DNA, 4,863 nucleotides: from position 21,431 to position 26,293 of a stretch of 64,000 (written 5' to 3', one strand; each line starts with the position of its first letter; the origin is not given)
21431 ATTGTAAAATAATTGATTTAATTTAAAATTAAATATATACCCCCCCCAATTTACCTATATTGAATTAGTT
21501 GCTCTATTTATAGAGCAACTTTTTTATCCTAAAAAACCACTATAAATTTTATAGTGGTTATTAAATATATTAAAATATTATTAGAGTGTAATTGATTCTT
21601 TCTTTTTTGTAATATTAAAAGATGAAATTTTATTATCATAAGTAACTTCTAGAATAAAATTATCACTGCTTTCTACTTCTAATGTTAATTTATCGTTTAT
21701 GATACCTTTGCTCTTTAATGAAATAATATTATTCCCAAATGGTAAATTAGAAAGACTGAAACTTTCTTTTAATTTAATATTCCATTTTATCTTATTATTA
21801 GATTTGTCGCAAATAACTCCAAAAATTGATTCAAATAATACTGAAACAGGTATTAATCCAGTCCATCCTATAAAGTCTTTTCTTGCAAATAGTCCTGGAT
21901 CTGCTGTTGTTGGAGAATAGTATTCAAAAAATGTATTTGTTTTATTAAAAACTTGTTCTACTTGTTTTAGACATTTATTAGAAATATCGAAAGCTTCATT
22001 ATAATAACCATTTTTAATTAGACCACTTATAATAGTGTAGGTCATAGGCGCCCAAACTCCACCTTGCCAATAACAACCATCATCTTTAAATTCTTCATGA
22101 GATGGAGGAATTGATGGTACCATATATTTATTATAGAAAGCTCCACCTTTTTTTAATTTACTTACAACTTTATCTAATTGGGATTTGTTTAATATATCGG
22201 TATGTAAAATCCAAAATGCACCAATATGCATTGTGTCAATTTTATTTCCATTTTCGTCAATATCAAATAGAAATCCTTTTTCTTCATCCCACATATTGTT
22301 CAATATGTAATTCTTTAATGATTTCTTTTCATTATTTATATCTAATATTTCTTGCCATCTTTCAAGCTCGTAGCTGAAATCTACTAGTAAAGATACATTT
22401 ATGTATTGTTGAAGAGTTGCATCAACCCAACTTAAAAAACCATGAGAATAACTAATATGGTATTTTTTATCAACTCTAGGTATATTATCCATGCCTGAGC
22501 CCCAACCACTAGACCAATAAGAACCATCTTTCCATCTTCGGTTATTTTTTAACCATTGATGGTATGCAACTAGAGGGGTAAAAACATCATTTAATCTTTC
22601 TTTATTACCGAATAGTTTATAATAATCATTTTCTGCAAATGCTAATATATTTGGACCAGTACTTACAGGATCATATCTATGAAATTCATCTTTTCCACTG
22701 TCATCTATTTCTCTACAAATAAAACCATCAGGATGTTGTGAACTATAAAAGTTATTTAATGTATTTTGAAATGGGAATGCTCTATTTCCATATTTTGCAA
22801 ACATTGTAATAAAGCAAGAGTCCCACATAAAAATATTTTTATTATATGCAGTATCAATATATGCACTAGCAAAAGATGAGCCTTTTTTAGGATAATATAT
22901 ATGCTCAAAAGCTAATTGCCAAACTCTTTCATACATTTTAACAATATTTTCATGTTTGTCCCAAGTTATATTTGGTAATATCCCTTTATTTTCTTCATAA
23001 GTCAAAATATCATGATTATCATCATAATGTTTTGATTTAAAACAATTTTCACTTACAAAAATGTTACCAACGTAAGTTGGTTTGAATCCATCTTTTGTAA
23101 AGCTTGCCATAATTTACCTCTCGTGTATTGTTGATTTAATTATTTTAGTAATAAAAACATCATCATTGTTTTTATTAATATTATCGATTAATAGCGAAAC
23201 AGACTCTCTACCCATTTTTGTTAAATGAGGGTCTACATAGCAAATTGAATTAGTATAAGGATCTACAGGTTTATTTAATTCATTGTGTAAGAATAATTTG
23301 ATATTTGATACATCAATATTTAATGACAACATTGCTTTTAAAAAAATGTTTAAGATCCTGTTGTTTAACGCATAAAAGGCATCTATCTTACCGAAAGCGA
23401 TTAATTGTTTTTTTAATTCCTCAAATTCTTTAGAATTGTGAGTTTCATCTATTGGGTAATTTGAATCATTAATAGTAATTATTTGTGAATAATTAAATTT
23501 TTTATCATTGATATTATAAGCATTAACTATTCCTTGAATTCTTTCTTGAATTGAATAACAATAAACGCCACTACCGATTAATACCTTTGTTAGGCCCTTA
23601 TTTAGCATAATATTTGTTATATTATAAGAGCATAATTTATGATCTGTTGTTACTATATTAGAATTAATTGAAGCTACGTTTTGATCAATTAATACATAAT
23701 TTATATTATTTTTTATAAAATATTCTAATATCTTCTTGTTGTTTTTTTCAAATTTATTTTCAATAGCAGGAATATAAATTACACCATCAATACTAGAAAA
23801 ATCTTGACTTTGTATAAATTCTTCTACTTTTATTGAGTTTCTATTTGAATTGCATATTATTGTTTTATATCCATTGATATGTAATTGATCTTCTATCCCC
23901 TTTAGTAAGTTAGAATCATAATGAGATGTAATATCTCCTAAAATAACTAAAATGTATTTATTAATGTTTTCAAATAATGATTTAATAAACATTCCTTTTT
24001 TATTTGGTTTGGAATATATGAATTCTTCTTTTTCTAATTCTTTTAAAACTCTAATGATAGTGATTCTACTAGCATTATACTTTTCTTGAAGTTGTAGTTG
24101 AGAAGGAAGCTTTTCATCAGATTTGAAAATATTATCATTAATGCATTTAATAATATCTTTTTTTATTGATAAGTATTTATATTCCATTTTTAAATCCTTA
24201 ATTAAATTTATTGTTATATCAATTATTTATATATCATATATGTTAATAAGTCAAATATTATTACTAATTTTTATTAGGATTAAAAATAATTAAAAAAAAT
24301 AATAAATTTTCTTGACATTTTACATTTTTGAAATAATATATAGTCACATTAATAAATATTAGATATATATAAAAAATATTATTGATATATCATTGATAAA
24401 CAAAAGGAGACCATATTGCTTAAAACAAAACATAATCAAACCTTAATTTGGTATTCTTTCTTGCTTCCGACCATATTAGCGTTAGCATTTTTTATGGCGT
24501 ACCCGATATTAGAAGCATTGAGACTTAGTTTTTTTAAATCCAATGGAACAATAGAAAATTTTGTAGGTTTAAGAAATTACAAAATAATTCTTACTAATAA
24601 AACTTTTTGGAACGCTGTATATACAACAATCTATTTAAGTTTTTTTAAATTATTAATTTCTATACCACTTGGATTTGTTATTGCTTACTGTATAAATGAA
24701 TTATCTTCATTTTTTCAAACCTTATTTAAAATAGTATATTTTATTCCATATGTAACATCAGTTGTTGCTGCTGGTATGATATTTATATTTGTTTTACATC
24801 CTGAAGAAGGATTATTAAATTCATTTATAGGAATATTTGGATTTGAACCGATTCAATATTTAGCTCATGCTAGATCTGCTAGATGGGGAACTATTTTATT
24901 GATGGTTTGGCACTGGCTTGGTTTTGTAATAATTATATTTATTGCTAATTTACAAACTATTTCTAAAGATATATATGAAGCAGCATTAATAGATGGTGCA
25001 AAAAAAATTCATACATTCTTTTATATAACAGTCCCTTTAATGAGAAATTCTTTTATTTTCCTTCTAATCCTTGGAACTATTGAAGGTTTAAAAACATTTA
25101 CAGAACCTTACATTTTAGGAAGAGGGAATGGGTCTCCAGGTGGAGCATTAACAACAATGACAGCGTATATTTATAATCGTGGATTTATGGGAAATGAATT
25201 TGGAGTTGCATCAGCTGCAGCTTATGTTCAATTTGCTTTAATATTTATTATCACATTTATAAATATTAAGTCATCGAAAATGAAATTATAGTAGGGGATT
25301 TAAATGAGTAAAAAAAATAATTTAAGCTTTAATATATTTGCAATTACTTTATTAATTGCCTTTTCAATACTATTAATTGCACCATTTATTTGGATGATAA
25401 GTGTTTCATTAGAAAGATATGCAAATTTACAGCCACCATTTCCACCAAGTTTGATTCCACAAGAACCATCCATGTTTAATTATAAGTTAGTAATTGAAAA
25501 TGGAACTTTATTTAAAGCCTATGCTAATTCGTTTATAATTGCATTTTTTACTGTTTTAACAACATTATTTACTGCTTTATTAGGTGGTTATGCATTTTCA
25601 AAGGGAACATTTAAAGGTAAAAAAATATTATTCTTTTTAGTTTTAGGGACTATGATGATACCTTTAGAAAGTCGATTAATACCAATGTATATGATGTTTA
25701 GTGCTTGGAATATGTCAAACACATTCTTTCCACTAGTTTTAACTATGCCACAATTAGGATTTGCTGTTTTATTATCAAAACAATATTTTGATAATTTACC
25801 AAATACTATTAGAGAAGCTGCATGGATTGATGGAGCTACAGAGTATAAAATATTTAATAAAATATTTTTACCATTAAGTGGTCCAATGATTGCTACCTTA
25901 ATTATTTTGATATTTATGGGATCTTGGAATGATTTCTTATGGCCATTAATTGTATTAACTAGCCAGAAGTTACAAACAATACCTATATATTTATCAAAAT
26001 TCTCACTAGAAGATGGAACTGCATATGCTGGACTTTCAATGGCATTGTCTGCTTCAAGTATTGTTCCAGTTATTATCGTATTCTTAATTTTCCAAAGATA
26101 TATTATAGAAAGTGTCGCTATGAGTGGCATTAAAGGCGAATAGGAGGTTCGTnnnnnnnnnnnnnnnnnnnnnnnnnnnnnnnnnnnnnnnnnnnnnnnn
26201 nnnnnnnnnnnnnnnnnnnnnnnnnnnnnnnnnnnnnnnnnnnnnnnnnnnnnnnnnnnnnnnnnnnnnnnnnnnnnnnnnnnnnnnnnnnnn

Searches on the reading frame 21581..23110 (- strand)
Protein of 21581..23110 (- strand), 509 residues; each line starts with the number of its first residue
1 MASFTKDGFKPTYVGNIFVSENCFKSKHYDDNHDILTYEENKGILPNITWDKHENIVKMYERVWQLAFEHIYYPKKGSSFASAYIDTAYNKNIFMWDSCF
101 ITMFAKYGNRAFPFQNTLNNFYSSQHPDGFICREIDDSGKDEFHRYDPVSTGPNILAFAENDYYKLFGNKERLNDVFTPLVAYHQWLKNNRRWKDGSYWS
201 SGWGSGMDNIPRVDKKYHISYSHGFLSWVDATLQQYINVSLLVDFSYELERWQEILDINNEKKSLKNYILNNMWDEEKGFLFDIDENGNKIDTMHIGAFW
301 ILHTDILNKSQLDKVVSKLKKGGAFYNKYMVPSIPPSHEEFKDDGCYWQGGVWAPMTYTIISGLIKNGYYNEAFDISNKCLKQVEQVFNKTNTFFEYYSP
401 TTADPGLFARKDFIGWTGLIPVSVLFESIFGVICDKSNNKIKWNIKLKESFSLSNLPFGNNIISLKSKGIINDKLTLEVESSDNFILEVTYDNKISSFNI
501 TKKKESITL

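Call 7: search_protein_families(library=ncbifam, proteins=[window:21581-23110:-], max_evalue=0.00001)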
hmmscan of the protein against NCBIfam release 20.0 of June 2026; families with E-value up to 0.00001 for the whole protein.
window:21581-23110:- (509 aa): 2 families
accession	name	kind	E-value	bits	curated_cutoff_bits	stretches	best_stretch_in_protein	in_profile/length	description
NF047898.1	GluglyHdase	equivalog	1.5e-14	53.6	550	1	272-405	292-424/442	glucosylglycerate hydrolase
NF007525.0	PRK10137.1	equivalog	1.9e-09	36.3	625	1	238-403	590-764/790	alpha-glucosidase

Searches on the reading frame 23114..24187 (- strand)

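Call 7: search_protein_families(library=ncbifam, proteins=[window:23114-24187:-], max_evalue=0.00001)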
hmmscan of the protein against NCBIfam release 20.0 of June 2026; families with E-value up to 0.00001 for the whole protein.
window:23114-24187:- (357 aa): 10 families
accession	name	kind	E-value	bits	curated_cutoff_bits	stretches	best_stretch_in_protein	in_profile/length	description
NF047341.1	lactose_RbsR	equivalog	1.5e-14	54.1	382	1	43-233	34-214/331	ribose utilization transcriptional repressor RbsR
TIGR03337.1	phnR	equivalog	2e-10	40.8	296.75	1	4-69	2-66/231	phosphonate utilization transcriptional regulator PhnR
NF041547.1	GntR_LSA1692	equivalog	4.7e-10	39.5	275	1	3-68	1-65/233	GntR family transcriptional regulator, LSA1692 subfamily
TIGR01481.1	ccpA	equivalog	1.5e-09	37.7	442.35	1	80-248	64-225/330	catabolite control protein A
TIGR02018.2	his_ut_repres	equivalog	4.9e-09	35.9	220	1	5-69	1-64/226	histidine utilization transcriptional repressor HutC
NF052282.1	PLP_TF_PdxR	equivalog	5.6e-09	35.5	320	1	5-72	3-69/448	MocR-like pyridoxine biosynthesis transcription factor PdxR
TIGR02404.1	trehalos_R_Bsub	equivalog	4.5e-08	33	211.95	1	4-143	1-130/233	trehalose operon repressor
NF008491.0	PRK11402.1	subfamily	2.4e-07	30.5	269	1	4-79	12-84/243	GntR family transcriptional regulator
NF051853.1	TransRegUriRCory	equivalog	1.9e-06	27.2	550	1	73-196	55-172/327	transcriptional regulator UriR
NF011575.0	PRK14999.1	equivalog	6.9e-06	25.5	424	0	5-57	14-66/241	histidine utilization repressor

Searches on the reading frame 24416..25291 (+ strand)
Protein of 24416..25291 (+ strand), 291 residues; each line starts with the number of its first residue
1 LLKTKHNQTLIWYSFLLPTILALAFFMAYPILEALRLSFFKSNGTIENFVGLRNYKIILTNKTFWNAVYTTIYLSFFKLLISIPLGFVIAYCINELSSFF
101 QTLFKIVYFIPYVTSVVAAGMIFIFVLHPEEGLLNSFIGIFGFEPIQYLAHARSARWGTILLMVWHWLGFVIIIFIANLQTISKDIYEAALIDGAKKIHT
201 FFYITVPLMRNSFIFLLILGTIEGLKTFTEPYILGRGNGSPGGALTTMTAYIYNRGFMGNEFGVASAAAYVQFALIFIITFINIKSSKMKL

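Call 7: search_protein_families(library=ncbifam, proteins=[window:24416-25291:+], max_evalue=0.00001)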
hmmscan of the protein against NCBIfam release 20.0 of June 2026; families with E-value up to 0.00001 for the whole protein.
window:24416-25291:+ (291 aa): 14 families
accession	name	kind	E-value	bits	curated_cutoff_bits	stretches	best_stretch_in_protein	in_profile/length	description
NF007852.0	PRK10561.1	equivalog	8.8e-30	104.5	335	1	8-286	10-287/295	sn-glycerol-3-phosphate ABC transporter permease UgpA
NF040931.1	ABC_arch_GlcT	equivalog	1.4e-23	84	360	1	17-279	3-265/278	glucose ABC transporter permease GlcT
TIGR03262.1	PhnU2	equivalog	9.6e-20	70.7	593.25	1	15-235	6-212/546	putative 2-aminoethylphosphonate ABC transporter permease subunit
NF008232.0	PRK10999.1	equivalog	2.5e-17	62.8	392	1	49-290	264-518/520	maltose ABC transporter permease MalF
TIGR00969.1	3a0106s02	subfamily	6.8e-10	38.8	240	1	51-226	46-213/272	sulfate ABC transporter permease subunit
NF007963.0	PRK10683.1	equivalog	4.5e-09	36.1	489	1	42-282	73-303/317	putrescine ABC transporter permease PotH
NF043074.1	MMSYN1_0196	equivalog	8.7e-09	35.1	350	1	11-284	9-260/277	spermidine/putrescine ABC transporter permease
NF007044.0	PRK09497.1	equivalog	1.3e-08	34.6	348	1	22-219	18-213/285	spermidine/putrescine ABC transporter permease PotB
NF011624.0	PRK15050.1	equivalog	2e-08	33.7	247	1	8-275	20-274/297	2-aminoethylphosphonate ABC transporter permease subunit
TIGR02141.1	modB_ABC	equivalog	2.4e-08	33.9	182.6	1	71-281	3-202/208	molybdate ABC transporter permease subunit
TIGR02140.1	permease_CysW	equivalog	8.7e-07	28.7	329.1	1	51-283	32-256/261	sulfate ABC transporter permease subunit CysW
NF040839.1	tungstate_WtpB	equivalog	2.6e-06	27.2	340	1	57-220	35-189/251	tungstate ABC transporter permease WtpB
TIGR01581.1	Mo_ABC_porter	hypoth_equivalog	3.3e-06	26.7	210.3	1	59-234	14-181/225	ABC transporter permease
NF006939.0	PRK09421.1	equivalog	3.8e-06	26.5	262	1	62-226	6-163/230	molybdate ABC transporter permease subunit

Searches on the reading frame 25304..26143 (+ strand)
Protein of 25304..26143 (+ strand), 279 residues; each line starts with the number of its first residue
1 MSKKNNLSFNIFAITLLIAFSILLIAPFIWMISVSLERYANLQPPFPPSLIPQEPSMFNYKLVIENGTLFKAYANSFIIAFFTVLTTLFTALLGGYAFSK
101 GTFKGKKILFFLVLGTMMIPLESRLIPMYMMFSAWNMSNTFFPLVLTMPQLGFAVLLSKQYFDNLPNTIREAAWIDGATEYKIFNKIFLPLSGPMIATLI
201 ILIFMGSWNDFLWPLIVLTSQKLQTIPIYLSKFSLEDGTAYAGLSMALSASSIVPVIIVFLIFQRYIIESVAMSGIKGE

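Call 7: search_protein_families(library=ncbifam, proteins=[window:25304-26143:+], max_evalue=0.00001)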
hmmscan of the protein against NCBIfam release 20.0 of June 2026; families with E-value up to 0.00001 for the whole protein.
window:25304-26143:+ (279 aa): 5 families
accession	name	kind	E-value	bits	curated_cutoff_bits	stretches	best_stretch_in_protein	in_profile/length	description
NF008210.0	PRK10973.1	equivalog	1e-30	107.4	297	1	5-271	4-276/281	sn-glycerol-3-phosphate ABC transporter permease UgpE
NF040932.1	ABC_arch_GlcU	equivalog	7.7e-28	97.9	340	1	16-275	8-268/272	glucose ABC transporter permease GlcU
NF008231.0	PRK10998.1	equivalog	2e-22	80.1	261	1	13-278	16-296/296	maltose ABC transporter permease MalG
NF007047.0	PRK09500.1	equivalog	3.7e-10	39.9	326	1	58-229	45-217/257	spermidine/putrescine ABC transporter permease PotC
TIGR01581.1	Mo_ABC_porter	hypoth_equivalog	7.5e-06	25.6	210.3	1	66-254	16-215/225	ABC transporter permease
